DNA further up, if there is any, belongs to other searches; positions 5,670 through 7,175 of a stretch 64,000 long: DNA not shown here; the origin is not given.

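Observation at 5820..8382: Two-gene operon of large proteins (449 aa + 401 aa) with no domains I could recognise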

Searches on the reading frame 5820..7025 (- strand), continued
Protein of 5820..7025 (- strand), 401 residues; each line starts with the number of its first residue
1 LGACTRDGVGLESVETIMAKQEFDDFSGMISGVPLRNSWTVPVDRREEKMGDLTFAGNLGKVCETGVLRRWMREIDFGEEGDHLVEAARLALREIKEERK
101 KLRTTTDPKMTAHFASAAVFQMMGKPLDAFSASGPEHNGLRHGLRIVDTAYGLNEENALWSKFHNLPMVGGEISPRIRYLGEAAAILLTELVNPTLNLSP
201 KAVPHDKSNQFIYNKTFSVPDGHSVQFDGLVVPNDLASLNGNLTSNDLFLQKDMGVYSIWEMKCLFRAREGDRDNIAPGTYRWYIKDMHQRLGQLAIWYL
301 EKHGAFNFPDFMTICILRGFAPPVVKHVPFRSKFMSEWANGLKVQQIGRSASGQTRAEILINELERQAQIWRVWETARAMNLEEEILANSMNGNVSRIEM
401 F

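Call 40: find_encoding_contigs(protein=P0020, flank=8000, max_places=2)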
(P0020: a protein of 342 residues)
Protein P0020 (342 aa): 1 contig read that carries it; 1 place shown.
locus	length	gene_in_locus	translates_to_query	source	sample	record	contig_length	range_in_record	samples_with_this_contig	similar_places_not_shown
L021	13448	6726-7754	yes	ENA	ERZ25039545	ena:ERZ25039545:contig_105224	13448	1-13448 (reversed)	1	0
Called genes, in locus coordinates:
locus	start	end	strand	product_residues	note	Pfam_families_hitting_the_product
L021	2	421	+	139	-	?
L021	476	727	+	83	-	-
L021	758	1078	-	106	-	PF01521:Fe-S_biosyn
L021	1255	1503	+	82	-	PF09360:zf-CDGSH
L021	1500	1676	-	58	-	PF08863:YolD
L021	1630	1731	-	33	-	-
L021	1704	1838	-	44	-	-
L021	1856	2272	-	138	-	PF11799:IMS_C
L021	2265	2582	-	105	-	PF11798:IMS_HHH, PF21999:IMS_HHH_1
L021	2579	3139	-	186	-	PF00817:IMS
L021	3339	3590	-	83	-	-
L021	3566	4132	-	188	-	PF00106:adh_short, PF13561:adh_short_C2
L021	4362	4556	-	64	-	-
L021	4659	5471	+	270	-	PF03030:H_PPase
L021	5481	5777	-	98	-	-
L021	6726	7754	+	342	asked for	-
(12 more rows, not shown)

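Call 43: search_protein_families(library=pfam, alignment_id=A2, max_evalue=0.1)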
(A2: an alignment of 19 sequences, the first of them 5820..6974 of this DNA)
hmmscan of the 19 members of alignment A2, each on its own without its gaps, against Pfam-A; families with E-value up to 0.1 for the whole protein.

A. member 1, window:5820-6974:- (384 aa): 0 families

B. families by the number of members that match (of 19 scanned): 1 family
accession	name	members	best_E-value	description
PF11272.13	DUF3072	1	0.098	Protein of unknown function (DUF3072)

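Call 45: search_solved_structures(query=A2, max_evalue=10, show_alignments=2)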
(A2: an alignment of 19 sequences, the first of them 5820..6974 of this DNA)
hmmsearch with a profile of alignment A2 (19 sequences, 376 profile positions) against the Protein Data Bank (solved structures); distinct sequences matched with E-value up to 10: 3.
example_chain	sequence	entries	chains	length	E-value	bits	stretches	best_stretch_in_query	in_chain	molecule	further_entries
2lch_A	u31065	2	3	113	0.00083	21.7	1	65-149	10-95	Protein OR38 | computationally designed four-helix bundle protein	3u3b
6p18_P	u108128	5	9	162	1.4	11.1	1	90-148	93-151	Q protein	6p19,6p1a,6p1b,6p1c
6jnx_P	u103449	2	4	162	1.4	11.1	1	90-148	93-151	Antiterminator Q protein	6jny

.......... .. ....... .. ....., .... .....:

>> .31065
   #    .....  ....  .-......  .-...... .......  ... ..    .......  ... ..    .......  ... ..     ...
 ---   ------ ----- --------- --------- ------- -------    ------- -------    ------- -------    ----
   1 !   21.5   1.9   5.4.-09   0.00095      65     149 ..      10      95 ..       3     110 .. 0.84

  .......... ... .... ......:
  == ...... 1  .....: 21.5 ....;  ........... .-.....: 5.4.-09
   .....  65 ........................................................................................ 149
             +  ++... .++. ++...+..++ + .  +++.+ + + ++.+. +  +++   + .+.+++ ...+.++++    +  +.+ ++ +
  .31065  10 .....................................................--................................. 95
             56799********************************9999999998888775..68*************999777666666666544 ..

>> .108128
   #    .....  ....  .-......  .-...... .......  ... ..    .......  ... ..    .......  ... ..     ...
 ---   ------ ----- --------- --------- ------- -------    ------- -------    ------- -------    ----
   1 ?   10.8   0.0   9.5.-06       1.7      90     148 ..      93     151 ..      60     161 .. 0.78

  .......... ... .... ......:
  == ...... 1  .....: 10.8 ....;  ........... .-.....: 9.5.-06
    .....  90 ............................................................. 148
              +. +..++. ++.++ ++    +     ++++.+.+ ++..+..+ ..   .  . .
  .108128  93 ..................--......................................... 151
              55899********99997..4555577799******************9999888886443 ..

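Call 48: find_related_loci(query=A1, collection=genome_contigs, flank=8000)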
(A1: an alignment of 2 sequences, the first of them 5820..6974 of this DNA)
Query A1 (384 aa) in genome_contigs; peptide patterns used: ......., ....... (x = any residue, [..] = any of these).
59 stretches matched a pattern, but none encodes a relative of the query by tblastn (E <= 1e-3).

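Call 50: predict_structure(alignment_id=A2)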
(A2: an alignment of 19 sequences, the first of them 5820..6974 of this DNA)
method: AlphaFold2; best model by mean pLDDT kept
length: 384 residues; sequences in the alignment: 19
mean_pLDDT: 82.3   pTM: 0.81
mean pLDDT of the five models: 82.3, 81.3, 80.2, 79.9, 78.9
residues with pLDDT >= 90: 138; 70-90: 183; 50-70: 50; < 50: 13
segments of 3 or more residues with pLDDT < 50: 1-5, 185-189
pLDDT, mean of each block of 10 residues (from residue 1): 56 61 79 88 93 84 85 93 85 78 82 71 93 90 91 84 94 90 55 82 79 81 67 82 87 60 82 91 91 92 87 93 89 86 96 91 83 65 49
secondary structure, 60 per line:
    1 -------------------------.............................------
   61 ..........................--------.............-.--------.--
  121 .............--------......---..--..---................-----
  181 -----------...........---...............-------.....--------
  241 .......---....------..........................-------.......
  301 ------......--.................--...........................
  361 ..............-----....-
elements in order: H26-54 H61-86 H95-107 H121-133 H142-147 H160-175 E192-202 E206-216 H217-220 H228-232 E241-247 H251-254 H261-286 E294-300 E307-312 H315-331 H334-374 H380-383

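Call 55: fold_search(model_id=the predicted structure, library=pdb)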
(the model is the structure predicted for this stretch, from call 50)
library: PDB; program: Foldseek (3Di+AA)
matches with E <= 10: 109; with E <= 0.001: 0
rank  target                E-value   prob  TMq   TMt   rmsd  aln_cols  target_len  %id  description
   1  1wdj_B                3.1e-01  0.66  0.16  0.34   8.4       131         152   11  Crystal structure of TT1808 from Thermus thermophilus HB8 (released 2004-11-17)
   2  4ceh_A                3.1e-01  0.21  0.19  0.08  14.3       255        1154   11  Crystal structure of AddAB with a forked DNA substrate (released 2014-03-12)
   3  4cej_A                3.4e-01  0.28  0.20  0.08  12.0       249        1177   12  Crystal structure of AddAB-DNA-ADPNP complex at 3 Angstrom resolution (released 2014-03-12)
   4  9nl2_A                4.4e-01  0.57  0.18  0.07  14.5       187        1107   11  Structure of R2 retrotransposon protein from Platysternon megacephalum initiating target-primed reverse transcription (released 2025-06-18)
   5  3fov                  4.6e-01  0.35  0.14  0.38   6.3       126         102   11  Crystal structure of protein RPA0323 of unknown function from Rhodopseudomonas palustris (released 2009-01-13)
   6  7vci_I                8.4e-01  0.06  0.09  0.04  18.9       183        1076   13  Structure of Xenopus laevis NPC nuclear ring asymmetric unit (released 2022-02-02)
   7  5zyt_C                1.0e+00  0.14  0.15  0.23   8.4       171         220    9  Crystal structure of human MGME1 with 3' overhang double strand DNA3 (released 2018-09-19)
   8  5zyt_A                1.1e+00  0.12  0.13  0.20  12.4       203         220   10  Crystal structure of human MGME1 with 3' overhang double strand DNA3 (released 2018-09-19)
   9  7lvv_D                1.2e+00  0.12  0.14  0.29  11.5       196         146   11  cryoEM structure DrdV-DNA complex (released 2021-03-17)
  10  5li8                  1.2e+00  0.04  0.10  0.10  17.4       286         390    9  Crystal structure of Mycobacterium tuberculosis CYP126A1 in complex with ketoconazole (released 2016-12-21)
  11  7lo5_C                1.5e+00  0.16  0.15  0.07   8.9       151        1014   14  cryoEM structure DrdV-DNA complex (released 2021-03-17)
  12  9nss_C                1.5e+00  0.07  0.15  0.17  14.7       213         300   13  Bacterial Pictet-Spenglerase KslB in complex with L-Trp alternative binding mode (released 2025-04-23)
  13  7mr0_B                1.7e+00  0.07  0.19  0.09  15.9       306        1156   10  Cryo-EM structure of RecBCD with docked RecBNuc and flexible RecD (released 2021-07-28)
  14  7lvv_C                1.8e+00  0.14  0.15  0.32   9.5       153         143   14  cryoEM structure DrdV-DNA complex (released 2021-03-17)
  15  7lo5_A                1.8e+00  0.08  0.14  0.06  15.1       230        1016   10  cryoEM structure DrdV-DNA complex (released 2021-03-17)
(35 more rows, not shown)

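Call 59: search_dna_similar(query=window:5820-6974:-, collection=phages, mode=protein, max_evalue=1)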
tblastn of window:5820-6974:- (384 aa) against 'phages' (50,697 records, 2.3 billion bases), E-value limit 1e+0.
No match.

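Call 60: find_encoding_contigs(protein=P0007, flank=6000, max_places=2)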
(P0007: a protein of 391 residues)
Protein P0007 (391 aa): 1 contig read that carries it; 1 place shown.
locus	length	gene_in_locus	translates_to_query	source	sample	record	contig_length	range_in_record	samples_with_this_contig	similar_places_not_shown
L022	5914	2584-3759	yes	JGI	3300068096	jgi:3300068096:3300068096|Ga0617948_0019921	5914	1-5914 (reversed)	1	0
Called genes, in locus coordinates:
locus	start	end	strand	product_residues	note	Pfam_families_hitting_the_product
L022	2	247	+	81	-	?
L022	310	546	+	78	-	PF00850:Hist_deacetyl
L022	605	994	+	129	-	PF01894:YjbQ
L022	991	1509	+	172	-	PF14512:TM1586_NiRdase (faint), PF00881:Nitroreductase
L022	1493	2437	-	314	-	PF04055:Radical_SAM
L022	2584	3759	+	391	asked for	-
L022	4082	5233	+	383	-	PF22025:ThiI_fer, PF02926:THUMP, PF02568:ThiI, PF06508:QueC (weak)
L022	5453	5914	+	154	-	?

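Call 61: find_encoding_contigs(protein=P0019, flank=6000, max_places=2)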
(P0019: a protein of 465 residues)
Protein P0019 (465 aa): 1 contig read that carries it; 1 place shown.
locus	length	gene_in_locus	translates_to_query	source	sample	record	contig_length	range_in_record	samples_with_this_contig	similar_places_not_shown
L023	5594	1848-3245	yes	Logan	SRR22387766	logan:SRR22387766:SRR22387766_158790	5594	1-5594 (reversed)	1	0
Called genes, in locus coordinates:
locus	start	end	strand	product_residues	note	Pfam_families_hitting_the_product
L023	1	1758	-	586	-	?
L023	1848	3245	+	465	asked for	-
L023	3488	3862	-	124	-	-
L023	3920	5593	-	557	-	?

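Call 62: find_encoding_contigs(protein=P0018, flank=6000, max_places=2)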
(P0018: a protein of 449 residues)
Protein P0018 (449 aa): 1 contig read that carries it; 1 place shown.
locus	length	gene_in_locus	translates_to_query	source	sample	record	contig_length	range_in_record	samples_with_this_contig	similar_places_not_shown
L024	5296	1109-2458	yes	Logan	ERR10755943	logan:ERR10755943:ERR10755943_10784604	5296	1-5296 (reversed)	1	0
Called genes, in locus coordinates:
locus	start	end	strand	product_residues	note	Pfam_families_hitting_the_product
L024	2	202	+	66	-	?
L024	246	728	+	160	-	PF00719:Pyrophosphatase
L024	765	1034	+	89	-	PF18893:DUF5652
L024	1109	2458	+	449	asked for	-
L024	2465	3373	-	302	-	PF02645:DegV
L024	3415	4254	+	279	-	PF12705:PDDEXK_1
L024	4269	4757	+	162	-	PF10648:Gmad2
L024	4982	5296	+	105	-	?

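Call 75: find_related_loci(query=A1, collection=metagenome_contigs, flank=6000)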
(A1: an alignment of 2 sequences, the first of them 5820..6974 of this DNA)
Query A1 (384 aa) in metagenome_contigs; peptide patterns used: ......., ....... (x = any residue, [..] = any of these).
93 stretches matched a pattern, but none encodes a relative of the query by tblastn (E <= 1e-3).

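Call 84: search_protein_families(library=pfam, proteins=[L001:1242-2264:+, L019:2028-3080:+, L019:4254-4958:+, L018:902-3118:+], max_evalue=0.01)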
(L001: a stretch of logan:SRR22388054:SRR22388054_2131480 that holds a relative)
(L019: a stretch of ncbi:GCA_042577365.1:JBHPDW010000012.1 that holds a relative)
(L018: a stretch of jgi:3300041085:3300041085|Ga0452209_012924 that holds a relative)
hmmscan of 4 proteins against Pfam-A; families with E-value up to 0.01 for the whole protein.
L001:1242-2264:+ (340 aa): 0 families

L019:2028-3080:+ (350 aa): 1 family
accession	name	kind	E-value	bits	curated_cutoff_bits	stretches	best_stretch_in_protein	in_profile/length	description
PF01467.32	CTP_transf_like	-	0.0094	16.6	21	0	203-310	9-94/133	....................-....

L019:4254-4958:+ (234 aa): 0 families

L018:902-3118:+ (738 aa): 0 families

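Call 90: search_dna_similar(query=window:5820-6974:-, collection=plasmids, mode=protein, max_evalue=0.1)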
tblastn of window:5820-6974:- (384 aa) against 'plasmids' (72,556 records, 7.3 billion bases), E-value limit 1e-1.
No match.

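Call 92: find_related_loci(query=A1, collection=viral_contigs, flank=6000)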
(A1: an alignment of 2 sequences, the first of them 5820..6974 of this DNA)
Query A1 (384 aa) in viral_contigs; peptide patterns used: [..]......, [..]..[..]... (x = any residue, [..] = any of these).
167 stretches matched a pattern, but none encodes a relative of the query by tblastn (E <= 1e-3).

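Call 94: search_protein_families(library=padloc, alignment_id=A2, max_evalue=0.1)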
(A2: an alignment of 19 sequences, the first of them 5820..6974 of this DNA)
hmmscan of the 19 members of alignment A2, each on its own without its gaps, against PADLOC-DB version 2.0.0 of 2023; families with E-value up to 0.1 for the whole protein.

A. member 1, window:5820-6974:- (384 aa): 0 families

B. families by the number of members that match (of 19 scanned): 1 family
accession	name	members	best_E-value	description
PDLC04446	PDC-M13C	1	0.026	-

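Call 95: search_protein_families(library=ncbifam, alignment_id=A2, max_evalue=0.1)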
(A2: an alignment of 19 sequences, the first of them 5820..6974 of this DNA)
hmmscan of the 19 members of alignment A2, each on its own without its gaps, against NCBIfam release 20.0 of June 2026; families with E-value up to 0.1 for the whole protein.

A. member 1, window:5820-6974:- (384 aa): 0 families

B. families by the number of members that match (of 19 scanned): 0 families
